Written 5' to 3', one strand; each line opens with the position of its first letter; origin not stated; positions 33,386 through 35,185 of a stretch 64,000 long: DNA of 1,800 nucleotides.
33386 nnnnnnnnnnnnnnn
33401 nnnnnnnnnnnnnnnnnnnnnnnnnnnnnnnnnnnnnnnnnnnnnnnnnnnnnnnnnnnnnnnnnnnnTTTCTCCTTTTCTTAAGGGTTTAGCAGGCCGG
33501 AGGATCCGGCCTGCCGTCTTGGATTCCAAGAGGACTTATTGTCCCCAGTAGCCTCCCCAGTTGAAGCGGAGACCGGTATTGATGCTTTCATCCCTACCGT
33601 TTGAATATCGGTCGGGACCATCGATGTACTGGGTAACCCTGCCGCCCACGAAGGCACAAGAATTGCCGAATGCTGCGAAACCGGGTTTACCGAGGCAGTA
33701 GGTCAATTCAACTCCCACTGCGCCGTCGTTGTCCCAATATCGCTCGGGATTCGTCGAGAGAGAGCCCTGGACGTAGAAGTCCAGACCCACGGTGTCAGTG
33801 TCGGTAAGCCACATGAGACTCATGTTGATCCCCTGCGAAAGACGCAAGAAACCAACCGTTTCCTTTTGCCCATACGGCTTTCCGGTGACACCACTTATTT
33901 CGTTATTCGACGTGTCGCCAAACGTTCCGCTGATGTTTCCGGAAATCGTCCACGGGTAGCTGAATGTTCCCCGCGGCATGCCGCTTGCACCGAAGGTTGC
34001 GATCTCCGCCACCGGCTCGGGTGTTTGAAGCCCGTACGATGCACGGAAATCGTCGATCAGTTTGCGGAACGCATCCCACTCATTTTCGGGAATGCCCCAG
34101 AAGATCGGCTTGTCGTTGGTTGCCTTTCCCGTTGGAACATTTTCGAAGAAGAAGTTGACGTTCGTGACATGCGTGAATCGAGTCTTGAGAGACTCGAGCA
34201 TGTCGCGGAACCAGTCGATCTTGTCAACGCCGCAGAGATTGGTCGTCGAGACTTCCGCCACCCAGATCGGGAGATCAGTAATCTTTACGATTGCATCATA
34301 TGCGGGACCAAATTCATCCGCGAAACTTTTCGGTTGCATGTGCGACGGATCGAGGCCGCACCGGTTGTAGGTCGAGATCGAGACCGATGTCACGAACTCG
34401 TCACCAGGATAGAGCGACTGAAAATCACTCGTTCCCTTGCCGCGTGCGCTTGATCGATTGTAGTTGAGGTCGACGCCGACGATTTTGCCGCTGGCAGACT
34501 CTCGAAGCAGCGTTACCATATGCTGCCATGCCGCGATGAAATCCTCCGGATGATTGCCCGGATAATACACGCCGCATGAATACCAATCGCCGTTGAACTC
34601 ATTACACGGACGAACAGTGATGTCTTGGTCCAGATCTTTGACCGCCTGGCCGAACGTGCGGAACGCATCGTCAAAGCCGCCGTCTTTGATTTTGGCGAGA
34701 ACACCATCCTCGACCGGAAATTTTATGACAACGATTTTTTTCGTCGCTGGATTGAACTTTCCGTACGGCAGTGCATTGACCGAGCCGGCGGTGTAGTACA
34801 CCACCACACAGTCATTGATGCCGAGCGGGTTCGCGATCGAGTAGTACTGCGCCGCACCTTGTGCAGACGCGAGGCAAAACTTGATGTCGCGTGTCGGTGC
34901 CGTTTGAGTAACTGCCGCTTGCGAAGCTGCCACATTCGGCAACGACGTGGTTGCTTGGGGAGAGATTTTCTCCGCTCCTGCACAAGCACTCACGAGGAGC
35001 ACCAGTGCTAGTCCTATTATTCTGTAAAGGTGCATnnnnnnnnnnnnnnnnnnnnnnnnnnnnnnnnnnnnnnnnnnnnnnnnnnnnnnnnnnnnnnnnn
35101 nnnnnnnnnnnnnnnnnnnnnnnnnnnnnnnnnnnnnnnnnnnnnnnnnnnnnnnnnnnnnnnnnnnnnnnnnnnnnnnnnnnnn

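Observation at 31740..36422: GC-rich polysaccharide locus: hyaluronan/chitin-synthase-like GT2 plus two paralogous GH26-like lipoproteins with duplicated promoters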

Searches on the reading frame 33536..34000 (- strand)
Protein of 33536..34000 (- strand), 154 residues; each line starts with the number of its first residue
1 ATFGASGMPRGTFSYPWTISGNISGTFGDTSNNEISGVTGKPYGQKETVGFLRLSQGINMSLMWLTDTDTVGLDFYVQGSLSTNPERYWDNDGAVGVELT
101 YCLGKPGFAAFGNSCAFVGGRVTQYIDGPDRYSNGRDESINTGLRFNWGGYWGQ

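Call 69: search_protein_representatives(protein=window:33536-34000:-)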
Query: 154 residues. Proteins with E-value up to 0.001 (for the whole library): 14; up to 1e-10: 5; up to 1e-30: 2. The best 14 are listed.
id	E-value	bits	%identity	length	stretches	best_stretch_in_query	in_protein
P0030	2.9e-90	317.1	90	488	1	1-154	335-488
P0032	3.3e-35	137.9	47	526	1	1-153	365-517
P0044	3.2e-14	69.7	34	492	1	12-150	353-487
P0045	1.5e-13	67.5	40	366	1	13-150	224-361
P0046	2.0e-13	67.0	36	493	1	15-153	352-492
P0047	3.4e-10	56.6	33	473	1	13-152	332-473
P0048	1.7e-06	44.5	29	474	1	13-153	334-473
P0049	2.6e-06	43.9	26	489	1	10-150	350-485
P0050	6.1e-06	42.7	35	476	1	13-152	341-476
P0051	1.3e-05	41.7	34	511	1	19-149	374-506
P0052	2.4e-05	40.8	31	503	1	3-152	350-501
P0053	3.3e-05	40.3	32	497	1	11-152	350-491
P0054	4.9e-04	36.5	32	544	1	11-154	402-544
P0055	9.8e-04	35.5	35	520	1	15-152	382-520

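Call 70: search_protein_families(library=pfam, proteins=[window:33536-34000:-, P0044, P0046, P0047, P0049, P0051, P0052, P0054, P0055], max_evalue=1)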
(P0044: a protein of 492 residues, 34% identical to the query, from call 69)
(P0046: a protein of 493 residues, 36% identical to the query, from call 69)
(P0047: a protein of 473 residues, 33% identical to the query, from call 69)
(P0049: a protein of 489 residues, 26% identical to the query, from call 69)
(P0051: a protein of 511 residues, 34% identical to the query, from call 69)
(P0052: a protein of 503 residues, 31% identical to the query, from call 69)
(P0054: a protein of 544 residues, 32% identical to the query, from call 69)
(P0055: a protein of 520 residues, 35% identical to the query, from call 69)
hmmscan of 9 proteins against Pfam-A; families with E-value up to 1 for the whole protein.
window:33536-34000:- (154 aa): 0 families

P0044 (492 aa): 1 family
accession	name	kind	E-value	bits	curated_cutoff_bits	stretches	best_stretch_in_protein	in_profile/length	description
PF02156.21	Glyco_hydro_26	-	0.00085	19.2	20.2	1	127-216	153-230/311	Glycosyl hydrolase family 26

P0046 (493 aa): 1 family
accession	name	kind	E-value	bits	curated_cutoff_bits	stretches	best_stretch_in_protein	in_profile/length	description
PF02156.21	Glyco_hydro_26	-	1e-08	35.4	20.2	1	109-202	143-232/311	Glycosyl hydrolase family 26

P0047 (473 aa): 1 family
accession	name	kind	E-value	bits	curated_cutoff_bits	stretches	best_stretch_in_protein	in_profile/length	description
PF02156.21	Glyco_hydro_26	-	2.3e-09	37.5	20.2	1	126-207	153-232/311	Glycosyl hydrolase family 26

P0049 (489 aa): 1 family
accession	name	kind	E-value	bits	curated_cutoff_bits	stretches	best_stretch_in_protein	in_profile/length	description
PF02156.21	Glyco_hydro_26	-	0.047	13.5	20.2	1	138-176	143-180/311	Glycosyl hydrolase family 26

P0051 (511 aa): 1 family
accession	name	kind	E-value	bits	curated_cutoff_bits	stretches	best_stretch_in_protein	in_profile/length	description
PF02156.21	Glyco_hydro_26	-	0.22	11.3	20.2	1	137-188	141-191/311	Glycosyl hydrolase family 26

P0052 (503 aa): 1 family
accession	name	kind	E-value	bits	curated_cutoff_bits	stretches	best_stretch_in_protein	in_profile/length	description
PF02156.21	Glyco_hydro_26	-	1.6e-06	28.1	20.2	1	108-204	147-237/311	Glycosyl hydrolase family 26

P0054 (544 aa): 2 families
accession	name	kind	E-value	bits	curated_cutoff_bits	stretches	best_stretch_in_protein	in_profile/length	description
PF02156.21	Glyco_hydro_26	-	0.00033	20.6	20.2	1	109-172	131-191/311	Glycosyl hydrolase family 26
PF03735.19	ENT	-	0.3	11.6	28.5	0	162-181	10-28/71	ENT domain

P0055 (520 aa): 0 families

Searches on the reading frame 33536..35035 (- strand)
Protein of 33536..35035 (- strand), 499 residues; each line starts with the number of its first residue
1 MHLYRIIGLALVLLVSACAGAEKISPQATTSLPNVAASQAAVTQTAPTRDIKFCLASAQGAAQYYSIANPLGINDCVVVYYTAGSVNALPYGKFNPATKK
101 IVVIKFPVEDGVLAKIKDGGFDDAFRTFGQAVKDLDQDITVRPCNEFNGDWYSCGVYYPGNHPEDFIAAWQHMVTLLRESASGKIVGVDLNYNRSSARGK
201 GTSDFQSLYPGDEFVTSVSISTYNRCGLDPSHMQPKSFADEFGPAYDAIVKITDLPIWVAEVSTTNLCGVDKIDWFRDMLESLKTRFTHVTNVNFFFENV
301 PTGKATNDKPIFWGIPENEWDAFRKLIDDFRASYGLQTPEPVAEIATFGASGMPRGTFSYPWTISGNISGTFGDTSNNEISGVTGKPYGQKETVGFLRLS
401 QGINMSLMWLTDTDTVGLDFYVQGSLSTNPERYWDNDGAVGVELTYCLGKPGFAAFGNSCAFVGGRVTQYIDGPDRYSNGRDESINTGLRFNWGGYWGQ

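Call 3: search_protein_families(library=pfam, proteins=[window:33536-35035:-], max_evalue=0.1)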
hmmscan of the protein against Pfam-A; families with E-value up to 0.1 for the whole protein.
window:33536-35035:- (499 aa): 1 family
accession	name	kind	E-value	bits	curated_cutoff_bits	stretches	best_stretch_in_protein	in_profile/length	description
PF02156.21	Glyco_hydro_26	-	0.016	15.1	20.2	1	137-225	151-232/311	Glycosyl hydrolase family 26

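Call 4: search_protein_families(library=ncbifam, proteins=[window:33536-35035:-], max_evalue=0.1)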
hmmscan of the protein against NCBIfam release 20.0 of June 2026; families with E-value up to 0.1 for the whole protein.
window:33536-35035:- (499 aa): 0 families

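Call 9: search_solved_structures(query=window:33536-35035:-, max_evalue=10, show_alignments=2)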
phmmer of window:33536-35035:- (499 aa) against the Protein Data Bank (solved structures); distinct sequences matched with E-value up to 10: 28.
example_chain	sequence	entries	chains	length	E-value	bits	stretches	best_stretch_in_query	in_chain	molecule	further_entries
2v3g_A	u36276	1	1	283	2.2e-20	76.2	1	113-310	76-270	ENDOGLUCANASE H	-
2bv9_A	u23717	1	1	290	2.2e-20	76.1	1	113-310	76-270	ENDOGLUCANASE H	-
2bvd_A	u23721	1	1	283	2.3e-20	76.1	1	113-310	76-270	ENDOGLUCANASE H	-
2vi0_A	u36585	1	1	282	2.5e-20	76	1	113-310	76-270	Endoglucanase H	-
2cip_A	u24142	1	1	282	5.5e-20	74.9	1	113-310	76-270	ENDOGLUCANASE H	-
6zpl_C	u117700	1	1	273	1.3e-19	73.6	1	113-310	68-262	Endoglucanase H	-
2cit_A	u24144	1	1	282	1.5e-19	73.5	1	113-310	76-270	ENDOGLUCANASE H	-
7xp4_R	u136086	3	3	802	1.1e-18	70.5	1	113-310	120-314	Endoglucanase H,Taste receptor type 2 member 46,Endoglucanase H,Taste receptor type 2 memb | Endoglucanase H,Taste receptor type 2 member 46,Bitter taste recept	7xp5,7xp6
8xvi_R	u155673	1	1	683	1.2e-18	70.4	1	113-310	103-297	Endoglucanase H,Endothelin-1 receptor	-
8xvj_R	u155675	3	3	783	1.4e-18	70.2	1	113-310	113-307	Endoglucanase H,Endothelin-1 receptor,Soluble cytochrome b562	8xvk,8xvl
6q78_A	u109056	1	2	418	0.00026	23.1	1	139-224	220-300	GH26C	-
2vx7_A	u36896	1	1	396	0.00026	23.1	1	120-241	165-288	CELLVIBRIO JAPONICUS MANNANASE CJMAN26C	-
2vx4_A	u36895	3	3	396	0.00028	23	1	120-241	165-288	CELLVIBRIO JAPONICUS MANNANASE CJMAN26C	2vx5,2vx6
29qd_AAA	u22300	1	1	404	0.00029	23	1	120-241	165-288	Endo-1, 4-beta mannanase, putative, man26C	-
4cd4_A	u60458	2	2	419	0.0003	22.9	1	120-241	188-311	ENDO-1,4-BETA MANNANASE, PUTATIVE, MAN26C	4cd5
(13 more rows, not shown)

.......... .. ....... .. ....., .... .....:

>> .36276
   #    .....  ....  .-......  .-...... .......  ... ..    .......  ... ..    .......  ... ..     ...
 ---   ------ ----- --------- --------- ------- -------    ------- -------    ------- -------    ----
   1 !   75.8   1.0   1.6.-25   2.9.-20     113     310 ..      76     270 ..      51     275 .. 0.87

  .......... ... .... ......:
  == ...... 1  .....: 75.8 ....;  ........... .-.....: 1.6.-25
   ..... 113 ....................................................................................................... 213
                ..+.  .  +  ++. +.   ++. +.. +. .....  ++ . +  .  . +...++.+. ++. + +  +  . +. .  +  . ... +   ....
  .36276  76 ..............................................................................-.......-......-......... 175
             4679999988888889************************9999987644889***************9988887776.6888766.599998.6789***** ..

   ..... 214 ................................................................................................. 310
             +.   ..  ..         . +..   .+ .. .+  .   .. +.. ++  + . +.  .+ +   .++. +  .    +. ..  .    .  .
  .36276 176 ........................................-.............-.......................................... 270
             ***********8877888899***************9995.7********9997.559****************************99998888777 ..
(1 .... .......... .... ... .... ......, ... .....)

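Call 15: find_homologous_proteins(query=window:33536-35035:-)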
Query window:33536-35035:- (499 aa): 11 proteins with E <= 0.001 among 8000 candidates.
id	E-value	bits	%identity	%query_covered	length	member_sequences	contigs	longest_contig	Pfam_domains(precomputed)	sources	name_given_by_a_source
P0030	4.2e-290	981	84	98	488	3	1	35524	-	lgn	-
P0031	7.9e-155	535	51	99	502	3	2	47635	PF02156.22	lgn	-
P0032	3.2e-151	523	48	99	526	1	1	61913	-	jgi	jgi:hypothetical protein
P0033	4.3e-70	255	33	92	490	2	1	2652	PF02156.22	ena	-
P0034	9.7e-62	228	37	78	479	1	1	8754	PF02156.22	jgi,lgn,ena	-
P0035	4.2e-61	225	34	80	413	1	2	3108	PF02156.22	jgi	jgi:hypothetical protein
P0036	3.7e-51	193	37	52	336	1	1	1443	PF02156.22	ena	-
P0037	2.2e-40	157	38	46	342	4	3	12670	PF02156.22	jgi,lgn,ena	-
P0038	1.1e-11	62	33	35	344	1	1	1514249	PF02156.22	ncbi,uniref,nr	ncbi:glycoside hydrolase family 26 protein [Piscinibacter terrae]|uniref:GH26 domain-containing prot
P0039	3.5e-10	57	31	35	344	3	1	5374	PF02156.22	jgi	-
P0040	3.1e-7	48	25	37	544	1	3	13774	PF02156.22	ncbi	ncbi:MAG: glycoside hydrolase family 26 protein [Bacteroidia bacterium]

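Call 42: find_homologous_proteins(query=A4, max_evalue=0.00001)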
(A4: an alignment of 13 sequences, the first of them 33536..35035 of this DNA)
Query A4 (13 sequences) (499 aa, profile of the alignment): 13 proteins with E <= 0.00001 among 8000 candidates.
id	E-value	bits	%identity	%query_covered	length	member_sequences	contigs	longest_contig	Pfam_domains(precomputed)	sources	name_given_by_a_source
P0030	5.3e-207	706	84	98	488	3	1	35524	-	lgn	-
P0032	1.4e-196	672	48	99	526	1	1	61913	-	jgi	jgi:hypothetical protein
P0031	3.5e-192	657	51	99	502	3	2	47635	PF02156.22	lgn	-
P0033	2.1e-179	615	33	92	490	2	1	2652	PF02156.22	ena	-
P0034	7.3e-173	594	37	78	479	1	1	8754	PF02156.22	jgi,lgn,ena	-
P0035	5.1e-166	571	34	80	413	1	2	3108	PF02156.22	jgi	jgi:hypothetical protein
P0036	1.5e-113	398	37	52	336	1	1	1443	PF02156.22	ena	-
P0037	1.2e-111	392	38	46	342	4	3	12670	PF02156.22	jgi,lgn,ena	-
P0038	1.8e-94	335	33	35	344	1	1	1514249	PF02156.22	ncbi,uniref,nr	ncbi:glycoside hydrolase family 26 protein [Piscinibacter terrae]|uniref:GH26 domain-containing prot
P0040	4.0e-76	275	25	37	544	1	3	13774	PF02156.22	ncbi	ncbi:MAG: glycoside hydrolase family 26 protein [Bacteroidia bacterium]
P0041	3.0e-18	84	28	30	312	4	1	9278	PF02156.22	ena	-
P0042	1.8e-12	65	25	16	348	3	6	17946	-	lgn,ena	-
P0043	4.5e-9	54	32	13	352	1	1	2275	-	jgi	jgi:hypothetical protein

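Call 59: predict_structure(alignment_id=A4)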
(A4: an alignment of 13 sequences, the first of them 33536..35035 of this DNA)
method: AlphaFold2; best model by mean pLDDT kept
length: 499 residues; sequences in the alignment: 13
mean_pLDDT: 81.0   pTM: 0.62
mean pLDDT of the five models: 81.0, 80.1, 79.4, 79.2, 78.9
residues with pLDDT >= 90: 228; 70-90: 174; 50-70: 28; < 50: 69
segments of 3 or more residues with pLDDT < 50: 1-45, 346-356, 409-411, 451-455, 495-499
pLDDT, mean of each block of 10 residues (from residue 1): 40 41 35 37 55 89 89 94 78 86 93 97 95 91 92 92 96 97 96 77 88 97 87 89 93 95 90 96 95 91 74 91 96 89 54 48 80 80 84 89 68 75 91 90 82 56 92 77 87 50
secondary structure, 60 per line:
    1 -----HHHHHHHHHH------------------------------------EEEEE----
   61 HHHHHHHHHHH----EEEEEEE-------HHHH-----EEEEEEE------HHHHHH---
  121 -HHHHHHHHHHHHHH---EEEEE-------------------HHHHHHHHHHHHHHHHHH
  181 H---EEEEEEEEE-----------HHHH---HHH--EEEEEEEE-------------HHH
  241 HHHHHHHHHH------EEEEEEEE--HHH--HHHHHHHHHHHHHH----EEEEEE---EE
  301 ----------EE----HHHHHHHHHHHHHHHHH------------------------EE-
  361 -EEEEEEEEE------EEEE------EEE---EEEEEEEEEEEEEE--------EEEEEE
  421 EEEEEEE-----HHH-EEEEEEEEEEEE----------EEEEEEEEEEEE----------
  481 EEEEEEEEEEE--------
elements in order: H6-15 E52-56 H61-71 E76-82 H90-93 E99-105 H112-117 H122-135 E139-143 H163-181 E185-193 H205-208 E217-224 H238-250 E257-264 H272-285 E290-295 H317-333 E362-370 E377-380 E387-389 E393-406 E415-427 E437-448 E459-470 E481-491

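Call 63: fold_search(model_id=the predicted structure, library=pdb)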
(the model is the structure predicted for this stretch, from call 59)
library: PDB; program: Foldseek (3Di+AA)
matches with E <= 10: 1138; with E <= 0.001: 201
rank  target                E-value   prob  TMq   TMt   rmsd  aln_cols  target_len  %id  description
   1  2cip_A                4.4e-20  1.00  0.47  0.83   3.1       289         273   25  Structure of the Michaelis complex of a family 26 lichenase (released 2006-07-12)
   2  6zpl_C                5.0e-20  1.00  0.48  0.85   2.8       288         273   25  Inward-open structure of human glycine transporter 1 in complex with a benzoylisoindoline inhibitor, sybody Sb_GlyT1#7 (released 2021-03-17)
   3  2bvd                  9.6e-20  1.00  0.48  0.83   2.9       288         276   25  HOW FAMILY 26 GLYCOSIDE HYDROLASES ORCHESTRATE CATALYSIS ON DIFFERENT POLYSACCHARIDES. STRUCTURE AND ACTIVITY OF A CLOST (released 2005-06-30)
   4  2v3g                  1.2e-19  1.00  0.48  0.85   3.0       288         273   25  Structure of a family 26 lichenase in complex with noeuromycin (released 2007-09-18)
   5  2vi0_A                1.3e-19  1.00  0.48  0.84   2.8       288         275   25  Lichenase CtLic26 in complex with a thio-oligosaccharide (released 2009-03-10)
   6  2cit_A                3.0e-19  1.00  0.48  0.84   3.0       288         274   26  Structure of the covalent intermediate of a family 26 lichenase (released 2006-04-10)
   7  2bv9                  3.6e-19  1.00  0.49  0.83   2.8       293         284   25  HOW FAMILY 26 GLYCOSIDE HYDROLASES ORCHESTRATE CATALYSIS ON DIFFERENT POLYSACCHARIDES. STRUCTURE AND ACTIVITY OF A CLOST (released 2005-06-30)
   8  7xjr                  4.3e-11  1.00  0.43  0.67   5.0       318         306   16  MLXase AlXyn26A (released 2023-04-26)
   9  2whm_A                1.3e-10  1.00  0.43  0.55   6.2       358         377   14  Cellvibrio japonicus Man26A E121A and E320G double mutant in complex with mannobiose (released 2009-05-26)
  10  2ddx                  3.1e-10  1.00  0.43  0.64   5.5       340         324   14  Crystal structure of beta-1,3-xylanase from Vibrio sp. AX-4 (released 2007-02-13)
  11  6q78_A                4.2e-10  1.00  0.41  0.52   6.3       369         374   14  The structure of GH26C from Muricauda sp. MAR_2010_75 (released 2020-01-15)
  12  2bvt_A                4.5e-10  1.00  0.38  0.41  22.8       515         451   13  The structure of a modular endo-beta-1,4-mannanase from Cellulomonas fimi explains the product specificity of glycosid (released 2005-09-26)
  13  1gw1_A                7.2e-10  1.00  0.44  0.56   5.4       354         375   14  Substrate distortion by beta-mannanase from Pseudomonas cellulosa (released 2002-09-05)
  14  1odz_A                1.1e-09  1.00  0.43  0.55   5.7       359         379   13  Expansion of the glycosynthase repertoire to produce defined manno-oligosaccharides (released 2003-07-10)
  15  2whk                  1.2e-09  1.00  0.36  0.53   5.3       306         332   10  Structure of Bacillus subtilis mannanase man26 (released 2009-05-26)
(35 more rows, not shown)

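Call 70: search_protein_families(library=pfam, proteins=[P0032], max_evalue=1)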
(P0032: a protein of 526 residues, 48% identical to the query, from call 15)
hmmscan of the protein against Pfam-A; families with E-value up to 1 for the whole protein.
P0032 (526 aa): 0 families

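Call 72: search_protein_families(library=phrogs, proteins=[window:33536-35035:-], max_evalue=0.001)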
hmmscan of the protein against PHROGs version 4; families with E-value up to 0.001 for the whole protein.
window:33536-35035:- (499 aa): 0 families

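Call 101: find_related_loci(query=A4, collection=viral_contigs, flank=8000)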
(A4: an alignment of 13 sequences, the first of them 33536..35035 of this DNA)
Query A4 (499 aa) in viral_contigs; peptide patterns used: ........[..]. (x = any residue, [..] = any of these).
24 stretches matched a pattern; 8 encode a relative of the query (tblastn E <= 1e-3); 8 distinct loci.
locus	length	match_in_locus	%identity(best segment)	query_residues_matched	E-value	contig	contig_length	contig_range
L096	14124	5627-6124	37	139-309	9e-26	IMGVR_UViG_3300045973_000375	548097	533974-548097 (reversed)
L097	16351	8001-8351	34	107-215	6e-9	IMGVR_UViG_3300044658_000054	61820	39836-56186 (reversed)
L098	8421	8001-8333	30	107-225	3e-8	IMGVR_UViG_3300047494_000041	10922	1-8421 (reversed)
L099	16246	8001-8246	30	141-224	1e-7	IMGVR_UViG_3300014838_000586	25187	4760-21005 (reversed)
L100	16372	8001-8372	30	101-225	3e-7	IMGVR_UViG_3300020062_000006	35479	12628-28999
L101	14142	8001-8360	29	107-223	2e-6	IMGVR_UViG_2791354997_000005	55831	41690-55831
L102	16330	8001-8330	32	113-215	3e-6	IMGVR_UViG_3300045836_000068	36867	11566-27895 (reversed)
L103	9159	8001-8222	29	113-179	4e-5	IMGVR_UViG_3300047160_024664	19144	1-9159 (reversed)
